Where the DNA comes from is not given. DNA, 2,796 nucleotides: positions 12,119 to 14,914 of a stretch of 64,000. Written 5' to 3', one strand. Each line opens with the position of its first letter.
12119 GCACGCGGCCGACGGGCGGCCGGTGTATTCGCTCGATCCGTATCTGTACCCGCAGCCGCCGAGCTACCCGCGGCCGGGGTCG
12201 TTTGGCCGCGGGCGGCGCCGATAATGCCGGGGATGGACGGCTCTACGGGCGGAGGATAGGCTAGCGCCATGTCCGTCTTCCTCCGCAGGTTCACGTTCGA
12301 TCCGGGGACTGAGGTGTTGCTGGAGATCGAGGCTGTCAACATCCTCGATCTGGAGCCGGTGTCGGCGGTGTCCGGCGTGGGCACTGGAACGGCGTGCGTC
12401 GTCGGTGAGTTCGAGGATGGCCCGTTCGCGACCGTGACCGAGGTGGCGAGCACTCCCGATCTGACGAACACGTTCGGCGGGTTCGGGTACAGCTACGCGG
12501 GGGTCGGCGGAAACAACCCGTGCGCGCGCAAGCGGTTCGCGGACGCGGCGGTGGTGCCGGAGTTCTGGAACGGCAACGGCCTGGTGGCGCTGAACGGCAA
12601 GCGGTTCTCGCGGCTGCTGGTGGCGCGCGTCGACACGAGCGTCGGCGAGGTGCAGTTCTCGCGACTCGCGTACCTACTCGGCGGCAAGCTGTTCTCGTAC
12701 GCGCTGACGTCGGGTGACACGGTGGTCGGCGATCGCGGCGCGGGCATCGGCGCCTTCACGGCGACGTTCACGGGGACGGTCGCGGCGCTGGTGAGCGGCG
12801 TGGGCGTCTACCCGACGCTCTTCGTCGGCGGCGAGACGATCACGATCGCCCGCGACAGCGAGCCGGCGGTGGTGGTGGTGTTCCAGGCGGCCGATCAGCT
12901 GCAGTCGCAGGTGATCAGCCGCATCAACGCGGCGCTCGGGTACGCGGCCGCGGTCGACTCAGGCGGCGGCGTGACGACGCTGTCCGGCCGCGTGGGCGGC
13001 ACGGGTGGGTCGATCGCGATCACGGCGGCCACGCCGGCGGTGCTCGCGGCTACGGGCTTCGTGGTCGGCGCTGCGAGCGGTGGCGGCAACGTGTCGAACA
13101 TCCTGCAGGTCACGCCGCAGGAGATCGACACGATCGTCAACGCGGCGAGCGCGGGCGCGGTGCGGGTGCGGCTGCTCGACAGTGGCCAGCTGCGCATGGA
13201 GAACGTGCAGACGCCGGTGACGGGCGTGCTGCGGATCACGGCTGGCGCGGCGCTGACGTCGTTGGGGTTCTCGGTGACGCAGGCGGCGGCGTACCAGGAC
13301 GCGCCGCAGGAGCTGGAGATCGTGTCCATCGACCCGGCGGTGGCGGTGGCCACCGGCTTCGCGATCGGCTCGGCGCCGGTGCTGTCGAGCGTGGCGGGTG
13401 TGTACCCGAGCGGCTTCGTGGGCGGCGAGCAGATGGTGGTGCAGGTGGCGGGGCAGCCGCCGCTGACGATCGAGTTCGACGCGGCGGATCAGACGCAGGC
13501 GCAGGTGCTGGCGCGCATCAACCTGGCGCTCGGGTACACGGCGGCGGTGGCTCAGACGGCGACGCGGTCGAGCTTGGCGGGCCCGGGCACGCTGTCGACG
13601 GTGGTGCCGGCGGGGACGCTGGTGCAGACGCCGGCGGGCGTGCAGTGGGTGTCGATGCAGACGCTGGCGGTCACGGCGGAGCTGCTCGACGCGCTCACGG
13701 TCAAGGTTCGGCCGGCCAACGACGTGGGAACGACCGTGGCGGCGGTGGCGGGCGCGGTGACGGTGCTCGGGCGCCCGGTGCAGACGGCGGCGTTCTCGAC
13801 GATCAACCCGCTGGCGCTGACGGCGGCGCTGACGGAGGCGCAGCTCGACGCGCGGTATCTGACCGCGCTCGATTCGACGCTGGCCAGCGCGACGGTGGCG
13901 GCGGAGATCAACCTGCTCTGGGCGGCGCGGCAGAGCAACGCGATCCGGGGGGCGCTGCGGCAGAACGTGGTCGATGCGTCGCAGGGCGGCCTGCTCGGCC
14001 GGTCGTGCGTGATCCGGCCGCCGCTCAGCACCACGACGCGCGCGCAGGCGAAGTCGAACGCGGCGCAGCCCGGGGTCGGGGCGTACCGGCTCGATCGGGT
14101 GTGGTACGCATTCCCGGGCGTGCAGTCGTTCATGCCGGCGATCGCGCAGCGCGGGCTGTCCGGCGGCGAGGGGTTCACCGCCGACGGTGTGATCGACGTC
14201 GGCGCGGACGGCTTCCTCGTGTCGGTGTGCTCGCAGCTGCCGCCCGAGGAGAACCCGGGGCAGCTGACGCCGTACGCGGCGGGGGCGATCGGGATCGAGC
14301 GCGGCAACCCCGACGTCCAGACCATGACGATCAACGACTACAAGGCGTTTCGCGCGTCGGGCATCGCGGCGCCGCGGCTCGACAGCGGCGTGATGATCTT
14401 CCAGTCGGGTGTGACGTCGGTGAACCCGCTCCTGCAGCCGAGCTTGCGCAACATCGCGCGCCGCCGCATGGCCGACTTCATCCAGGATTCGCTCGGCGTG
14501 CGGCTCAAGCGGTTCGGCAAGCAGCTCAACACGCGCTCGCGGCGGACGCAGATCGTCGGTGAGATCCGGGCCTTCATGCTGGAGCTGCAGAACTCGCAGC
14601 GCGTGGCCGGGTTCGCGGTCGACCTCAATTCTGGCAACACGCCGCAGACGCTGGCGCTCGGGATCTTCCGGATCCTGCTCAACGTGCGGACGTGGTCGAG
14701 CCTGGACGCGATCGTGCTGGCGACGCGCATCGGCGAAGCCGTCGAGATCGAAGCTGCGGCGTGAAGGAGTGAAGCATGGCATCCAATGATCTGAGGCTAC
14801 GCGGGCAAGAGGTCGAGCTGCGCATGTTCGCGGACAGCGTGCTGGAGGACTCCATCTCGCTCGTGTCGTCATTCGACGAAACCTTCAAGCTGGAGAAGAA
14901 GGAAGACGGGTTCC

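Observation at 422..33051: Class-L box (G)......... sits 6-8 nt before start codons: a probable family of leaderless late promoters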

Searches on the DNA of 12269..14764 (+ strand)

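Call 5: search_dna_similar(query=window:12269-14764:+, collection=phages, mode=distant, max_rows=25)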
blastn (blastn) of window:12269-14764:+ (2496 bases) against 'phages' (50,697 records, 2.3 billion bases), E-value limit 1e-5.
No match.

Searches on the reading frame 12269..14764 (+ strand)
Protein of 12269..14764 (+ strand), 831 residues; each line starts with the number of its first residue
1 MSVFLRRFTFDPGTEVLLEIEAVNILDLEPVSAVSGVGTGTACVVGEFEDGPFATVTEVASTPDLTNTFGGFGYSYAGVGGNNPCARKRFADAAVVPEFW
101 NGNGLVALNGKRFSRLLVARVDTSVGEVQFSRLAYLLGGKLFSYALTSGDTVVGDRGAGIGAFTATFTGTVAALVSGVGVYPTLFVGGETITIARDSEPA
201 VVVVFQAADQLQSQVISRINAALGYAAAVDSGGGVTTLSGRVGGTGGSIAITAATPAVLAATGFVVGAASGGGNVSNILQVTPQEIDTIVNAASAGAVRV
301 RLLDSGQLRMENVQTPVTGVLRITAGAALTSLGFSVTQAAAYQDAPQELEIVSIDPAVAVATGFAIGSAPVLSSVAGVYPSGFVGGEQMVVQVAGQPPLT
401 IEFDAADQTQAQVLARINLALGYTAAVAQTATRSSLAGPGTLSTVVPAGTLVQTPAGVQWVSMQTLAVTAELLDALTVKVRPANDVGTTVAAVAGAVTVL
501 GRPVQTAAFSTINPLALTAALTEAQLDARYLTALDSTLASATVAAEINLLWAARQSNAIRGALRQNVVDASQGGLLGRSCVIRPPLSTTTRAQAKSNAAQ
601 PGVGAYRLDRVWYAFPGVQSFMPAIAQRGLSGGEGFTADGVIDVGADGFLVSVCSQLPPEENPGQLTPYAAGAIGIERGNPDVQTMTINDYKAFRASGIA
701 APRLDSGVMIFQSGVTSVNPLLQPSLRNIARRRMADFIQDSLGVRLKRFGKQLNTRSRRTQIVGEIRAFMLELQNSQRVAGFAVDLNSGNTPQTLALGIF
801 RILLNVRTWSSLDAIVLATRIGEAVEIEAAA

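Call 6: search_dna_similar(query=window:12269-14764:+, collection=phages, mode=protein, max_rows=25)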
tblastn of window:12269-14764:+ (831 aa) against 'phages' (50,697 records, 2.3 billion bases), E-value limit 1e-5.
No match.

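Call 10: search_protein_families(library=phrogs, proteins=[window:12269-14764:+])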
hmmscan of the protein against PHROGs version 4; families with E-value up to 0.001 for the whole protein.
window:12269-14764:+ (831 aa): 1 family
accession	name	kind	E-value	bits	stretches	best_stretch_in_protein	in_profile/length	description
phrog_23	-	tail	9.4e-09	35.5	1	724-821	364-462/496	tail sheath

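Call 15: find_related_loci(query=window:12269-14764:+, collection=viral_contigs, flank=10000)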
Query window:12269-14764:+ (831 aa) in viral_contigs; peptide patterns used: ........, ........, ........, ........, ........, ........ (x = any residue, [..] = any of these).
91 stretches matched a pattern; 83 encode a relative of the query (tblastn E <= 1e-3); the best 80 are kept; 80 distinct loci.
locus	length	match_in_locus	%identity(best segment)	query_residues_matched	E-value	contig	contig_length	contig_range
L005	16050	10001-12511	62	1-831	0e+0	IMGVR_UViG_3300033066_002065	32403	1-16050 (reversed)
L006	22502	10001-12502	61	1-831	0e+0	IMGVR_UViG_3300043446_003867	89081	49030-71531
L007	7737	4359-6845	46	1-825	0e+0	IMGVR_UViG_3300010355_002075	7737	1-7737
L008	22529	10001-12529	46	1-828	0e+0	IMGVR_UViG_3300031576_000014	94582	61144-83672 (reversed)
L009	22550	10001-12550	45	1-827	0e+0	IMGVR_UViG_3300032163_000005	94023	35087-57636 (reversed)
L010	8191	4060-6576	48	1-828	0e+0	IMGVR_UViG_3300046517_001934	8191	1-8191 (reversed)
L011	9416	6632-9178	45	1-828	0e+0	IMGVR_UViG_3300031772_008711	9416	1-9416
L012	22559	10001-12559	43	1-828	0e+0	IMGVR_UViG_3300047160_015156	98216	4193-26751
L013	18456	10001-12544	43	4-827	0e+0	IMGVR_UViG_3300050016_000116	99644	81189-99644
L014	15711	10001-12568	42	4-828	2e-176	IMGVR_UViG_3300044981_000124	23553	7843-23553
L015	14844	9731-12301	42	1-831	3e-176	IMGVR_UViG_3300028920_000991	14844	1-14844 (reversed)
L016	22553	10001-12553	41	2-828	1e-175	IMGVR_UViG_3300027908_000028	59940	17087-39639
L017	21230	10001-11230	57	413-825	9e-129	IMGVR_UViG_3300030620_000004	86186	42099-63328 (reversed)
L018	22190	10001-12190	52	1-827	8e-128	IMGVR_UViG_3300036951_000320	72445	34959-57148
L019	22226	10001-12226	51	1-827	8e-122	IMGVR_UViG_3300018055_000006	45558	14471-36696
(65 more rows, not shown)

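Call 16: find_related_loci(query=window:12269-14764:+, collection=metagenome_contigs, flank=10000)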
Query window:12269-14764:+ (831 aa) in metagenome_contigs; peptide patterns used: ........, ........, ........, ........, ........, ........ (x = any residue, [..] = any of these).
300 stretches matched a pattern; 116 encode a relative of the query (tblastn E <= 1e-3); the best 80 are kept; 80 distinct loci.
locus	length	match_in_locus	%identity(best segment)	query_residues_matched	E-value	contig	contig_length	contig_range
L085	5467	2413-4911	59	3-831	0e+0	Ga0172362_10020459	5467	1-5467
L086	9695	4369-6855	46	1-825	0e+0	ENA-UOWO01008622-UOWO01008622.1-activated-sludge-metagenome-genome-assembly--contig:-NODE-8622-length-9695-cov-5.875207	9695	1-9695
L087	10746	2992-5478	46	1-825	0e+0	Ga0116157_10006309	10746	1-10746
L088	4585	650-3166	48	1-828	0e+0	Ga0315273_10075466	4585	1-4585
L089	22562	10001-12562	46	1-828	0e+0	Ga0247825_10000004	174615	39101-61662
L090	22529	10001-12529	46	1-828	0e+0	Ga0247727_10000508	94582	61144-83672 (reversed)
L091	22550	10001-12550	45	1-827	0e+0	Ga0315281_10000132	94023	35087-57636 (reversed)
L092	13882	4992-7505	47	1-824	0e+0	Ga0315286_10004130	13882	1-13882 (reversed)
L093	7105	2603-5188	46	1-828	0e+0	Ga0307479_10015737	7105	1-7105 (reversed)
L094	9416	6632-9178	45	1-828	0e+0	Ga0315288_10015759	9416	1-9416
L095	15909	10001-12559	43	1-828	0e+0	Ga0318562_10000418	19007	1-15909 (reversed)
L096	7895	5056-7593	46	1-828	0e+0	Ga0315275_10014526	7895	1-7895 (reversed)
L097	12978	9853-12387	44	1-828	0e+0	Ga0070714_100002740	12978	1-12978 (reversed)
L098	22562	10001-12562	46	1-828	0e+0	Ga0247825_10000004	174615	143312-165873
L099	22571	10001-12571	44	1-831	0e+0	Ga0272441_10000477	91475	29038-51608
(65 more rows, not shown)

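Call 45: find_related_loci(query=A1, collection=genome_contigs, flank=10000)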
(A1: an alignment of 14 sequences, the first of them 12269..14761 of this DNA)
Query A1 (831 aa) in genome_contigs; peptide patterns used: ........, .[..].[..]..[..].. (x = any residue, [..] = any of these).
63 stretches matched a pattern; 2 encode a relative of the query (tblastn E <= 1e-3); 2 distinct loci.
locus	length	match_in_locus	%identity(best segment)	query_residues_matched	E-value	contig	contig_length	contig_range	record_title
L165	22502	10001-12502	47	1-828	0e+0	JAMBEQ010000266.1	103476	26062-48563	MAG: Methylocystis sp. isolate bin.170_fp k127_9938433, whole genome shotgun sequence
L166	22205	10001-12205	44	1-825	4e-86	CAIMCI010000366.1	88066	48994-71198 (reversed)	MAG: uncultured proteobacterium isolate Kiruna_bin-03797 genome assembly, contig: bin-03797:366/421, whole genome shotgu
